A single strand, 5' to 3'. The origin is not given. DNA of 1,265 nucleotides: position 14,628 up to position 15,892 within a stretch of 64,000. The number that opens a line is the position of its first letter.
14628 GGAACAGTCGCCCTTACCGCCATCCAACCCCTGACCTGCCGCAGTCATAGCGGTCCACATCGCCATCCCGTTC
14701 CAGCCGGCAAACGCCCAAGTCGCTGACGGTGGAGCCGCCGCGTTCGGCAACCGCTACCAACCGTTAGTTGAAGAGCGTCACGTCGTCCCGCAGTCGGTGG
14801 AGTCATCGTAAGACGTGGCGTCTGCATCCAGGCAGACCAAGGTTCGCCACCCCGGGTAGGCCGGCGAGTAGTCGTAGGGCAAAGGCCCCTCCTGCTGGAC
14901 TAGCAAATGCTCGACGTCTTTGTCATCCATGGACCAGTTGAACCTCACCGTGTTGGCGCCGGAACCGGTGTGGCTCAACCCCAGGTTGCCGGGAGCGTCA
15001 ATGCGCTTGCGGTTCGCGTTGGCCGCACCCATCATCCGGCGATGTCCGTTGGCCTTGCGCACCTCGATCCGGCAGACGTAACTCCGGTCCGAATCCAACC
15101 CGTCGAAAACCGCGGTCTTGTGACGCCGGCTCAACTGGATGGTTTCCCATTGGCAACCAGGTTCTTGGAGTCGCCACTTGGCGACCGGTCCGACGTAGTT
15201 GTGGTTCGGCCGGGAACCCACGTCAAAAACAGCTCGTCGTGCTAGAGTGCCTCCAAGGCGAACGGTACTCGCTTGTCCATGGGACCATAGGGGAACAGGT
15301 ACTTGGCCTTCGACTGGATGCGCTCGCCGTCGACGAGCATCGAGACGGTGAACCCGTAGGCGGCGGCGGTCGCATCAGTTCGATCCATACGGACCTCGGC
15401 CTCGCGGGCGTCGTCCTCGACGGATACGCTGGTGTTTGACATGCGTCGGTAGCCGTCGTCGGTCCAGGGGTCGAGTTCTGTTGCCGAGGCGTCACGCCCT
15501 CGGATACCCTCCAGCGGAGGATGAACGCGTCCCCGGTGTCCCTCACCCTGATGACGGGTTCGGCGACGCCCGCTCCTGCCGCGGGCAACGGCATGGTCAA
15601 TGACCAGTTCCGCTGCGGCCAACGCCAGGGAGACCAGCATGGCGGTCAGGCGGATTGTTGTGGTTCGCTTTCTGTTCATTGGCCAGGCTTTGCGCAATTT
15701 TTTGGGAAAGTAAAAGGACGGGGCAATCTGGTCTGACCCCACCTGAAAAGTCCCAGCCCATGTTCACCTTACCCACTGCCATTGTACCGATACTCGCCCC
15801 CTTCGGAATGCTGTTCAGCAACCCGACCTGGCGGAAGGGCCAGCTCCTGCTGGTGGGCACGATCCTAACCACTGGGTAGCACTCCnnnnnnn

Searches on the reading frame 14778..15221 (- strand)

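Call 54: search_protein_families(library=pfam, proteins=[window:14778-15221:-], max_evalue=0.1)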
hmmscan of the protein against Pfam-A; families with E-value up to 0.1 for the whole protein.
window:14778-15221:- (147 aa): 1 family
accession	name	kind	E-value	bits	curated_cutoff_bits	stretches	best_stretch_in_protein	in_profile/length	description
PF00041.27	fn3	-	0.024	15.3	25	0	27-60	42-74/84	Fibronectin type III domain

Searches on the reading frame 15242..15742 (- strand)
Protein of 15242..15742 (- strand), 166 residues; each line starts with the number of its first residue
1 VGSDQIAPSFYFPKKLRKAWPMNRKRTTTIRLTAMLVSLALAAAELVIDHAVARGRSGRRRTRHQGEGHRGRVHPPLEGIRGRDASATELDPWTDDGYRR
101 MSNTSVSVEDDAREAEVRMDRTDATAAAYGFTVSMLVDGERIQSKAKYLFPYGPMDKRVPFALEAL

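Call 54: search_protein_families(library=pfam, proteins=[window:15242-15742:-], max_evalue=0.1)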
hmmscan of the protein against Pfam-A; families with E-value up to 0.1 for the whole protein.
window:15242-15742:- (166 aa): 1 family
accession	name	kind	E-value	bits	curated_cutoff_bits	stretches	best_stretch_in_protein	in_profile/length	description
PF12886.12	TORC_C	-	0.033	15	26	1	88-121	41-74/75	Transducer of regulated CREB activity, C terminus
